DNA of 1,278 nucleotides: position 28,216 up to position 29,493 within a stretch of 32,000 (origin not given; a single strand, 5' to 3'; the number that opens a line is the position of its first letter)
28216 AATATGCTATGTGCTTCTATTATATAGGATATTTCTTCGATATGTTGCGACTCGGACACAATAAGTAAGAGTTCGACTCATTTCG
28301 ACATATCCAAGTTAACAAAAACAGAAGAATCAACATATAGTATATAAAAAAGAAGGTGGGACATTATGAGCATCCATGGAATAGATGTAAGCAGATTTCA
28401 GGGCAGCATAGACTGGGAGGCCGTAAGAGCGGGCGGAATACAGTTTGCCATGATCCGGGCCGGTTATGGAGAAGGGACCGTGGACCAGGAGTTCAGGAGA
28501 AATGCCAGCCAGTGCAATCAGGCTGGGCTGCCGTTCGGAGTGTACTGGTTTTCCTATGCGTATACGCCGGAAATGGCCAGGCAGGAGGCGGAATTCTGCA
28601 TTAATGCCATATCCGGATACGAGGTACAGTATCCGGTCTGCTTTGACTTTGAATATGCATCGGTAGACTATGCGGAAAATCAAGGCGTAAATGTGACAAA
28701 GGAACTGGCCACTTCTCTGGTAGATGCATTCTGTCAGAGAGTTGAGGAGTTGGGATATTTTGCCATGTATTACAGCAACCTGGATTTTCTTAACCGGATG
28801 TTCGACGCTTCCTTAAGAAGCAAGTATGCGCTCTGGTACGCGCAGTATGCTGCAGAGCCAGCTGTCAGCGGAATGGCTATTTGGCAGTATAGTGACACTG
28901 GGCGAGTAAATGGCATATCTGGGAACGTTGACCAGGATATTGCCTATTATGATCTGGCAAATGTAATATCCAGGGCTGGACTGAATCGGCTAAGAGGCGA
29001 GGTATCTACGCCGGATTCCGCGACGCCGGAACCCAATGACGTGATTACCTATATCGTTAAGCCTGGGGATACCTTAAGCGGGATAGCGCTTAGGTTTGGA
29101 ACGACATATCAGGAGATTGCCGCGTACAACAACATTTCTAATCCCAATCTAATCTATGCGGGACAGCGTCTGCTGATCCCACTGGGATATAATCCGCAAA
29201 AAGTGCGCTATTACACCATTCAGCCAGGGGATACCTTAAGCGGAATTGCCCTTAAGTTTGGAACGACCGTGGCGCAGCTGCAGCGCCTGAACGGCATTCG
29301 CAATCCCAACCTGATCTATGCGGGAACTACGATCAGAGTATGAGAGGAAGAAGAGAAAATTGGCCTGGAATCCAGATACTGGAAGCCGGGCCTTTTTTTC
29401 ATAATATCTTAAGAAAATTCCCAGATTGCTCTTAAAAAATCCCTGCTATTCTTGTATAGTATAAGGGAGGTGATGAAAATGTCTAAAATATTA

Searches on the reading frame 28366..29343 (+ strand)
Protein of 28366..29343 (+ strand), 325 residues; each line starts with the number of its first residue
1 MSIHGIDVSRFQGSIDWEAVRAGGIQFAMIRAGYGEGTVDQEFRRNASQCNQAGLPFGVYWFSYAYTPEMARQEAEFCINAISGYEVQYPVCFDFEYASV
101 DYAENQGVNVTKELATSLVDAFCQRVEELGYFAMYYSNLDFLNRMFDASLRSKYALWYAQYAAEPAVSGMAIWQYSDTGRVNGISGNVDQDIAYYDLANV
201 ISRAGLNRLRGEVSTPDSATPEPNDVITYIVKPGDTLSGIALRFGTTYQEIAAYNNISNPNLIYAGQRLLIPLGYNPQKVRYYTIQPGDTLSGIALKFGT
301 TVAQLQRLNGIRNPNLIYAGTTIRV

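Call 31: search_protein_families(library=pfam, proteins=[window:28366-29343:+], max_evalue=0.001)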
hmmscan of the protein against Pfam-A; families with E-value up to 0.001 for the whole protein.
window:28366-29343:+ (325 aa): 8 families
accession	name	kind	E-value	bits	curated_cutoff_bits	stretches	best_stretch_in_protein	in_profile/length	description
PF01476.26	LysM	-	1.2e-38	131.2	20.9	2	229-272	1-43/43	LysM domain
PF01183.26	Glyco_hydro_25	-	8.4e-33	114.6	27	1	6-184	1-180/180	Glycosyl hydrolases family 25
PF23473.1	LysM3_LYK4_5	-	1.1e-14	54.7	29.3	1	227-273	3-48/48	LYK4/5 LysM3 domain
PF23462.1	LysM3_NFP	-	1.1e-06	29.4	28.1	1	227-259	3-35/48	NFP LysM3 domain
PF23446.1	LysM1_NFP_LYK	-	2.2e-05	25.7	36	0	228-273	7-55/60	NFP/LYK LysM1 domain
PF23472.1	LysM2_CERK1_LYK3_4_5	-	3.2e-05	24.2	27.4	0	227-273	6-55/56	LYK3/4/5 LysM2 domain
PF23577.1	LysM_RLK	-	4.8e-05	23.7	27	0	283-309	3-29/44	LysM domain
PF23457.1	LysM2_NFP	-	0.00069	20.1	36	0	227-273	6-55/56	NFP LysM2 domain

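Call 48: search_protein_families(library=ncbifam, proteins=[window:28366-29343:+], max_evalue=0.00001)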
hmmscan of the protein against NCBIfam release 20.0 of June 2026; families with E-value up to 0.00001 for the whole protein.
window:28366-29343:+ (325 aa): 12 families
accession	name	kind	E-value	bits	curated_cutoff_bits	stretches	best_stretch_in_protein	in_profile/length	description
TIGR02899.1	spore_safA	subfamily_domain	1.4e-17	63.3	67.85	2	231-272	1-43/44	SafA/ExsA family spore coat assembly protein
NF052398.1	Agg_Promo_Fact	equivalog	6.7e-14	52.5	170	1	224-273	27-75/202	aggregation-promoting factor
NF040883.1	amid_act_ActS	equivalog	7.6e-14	51.6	375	1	227-271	34-78/242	amidase activator ActS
NF042931.1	SAG1386_EF1546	equivalog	1.4e-12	48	80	1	279-325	108-157/158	SAG1386/EF1546 family surface-associated protein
NF008050.0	PRK10783.1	equivalog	2.1e-12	46.1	508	0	221-273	338-389/457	murein transglycosylase D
NF050804.1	CellDivDipMCaul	equivalog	3.1e-12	46.1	900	1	228-276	360-408/634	cell division endopeptidase DipM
NF008399.0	PRK11198.1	equivalog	2.1e-09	38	134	0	224-272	93-146/149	peptidoglycan-binding protein LysM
NF004974.0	PRK06347.1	equivalog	8.7e-09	34.9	701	0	210-271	531-591/592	1,4-beta-N-acetylmuramoylhydrolase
NF047755.1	LIC_10271_M23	exception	6.2e-08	32.6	180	0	277-324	21-68/207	LIC_10271 family cell wall hydrolase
TIGR02907.1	spore_VI_D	equivalog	8.3e-08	32.2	169.85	0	229-272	302-344/344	stage VI sporulation protein D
NF010495.0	PRK13914.1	equivalog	2.3e-07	30.2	647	0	225-271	198-243/481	invasion associated endopeptidase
NF008123.1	PRK10871.1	equivalog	2.7e-06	27.1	311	0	228-271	106-149/365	murein hydrolase activator NlpD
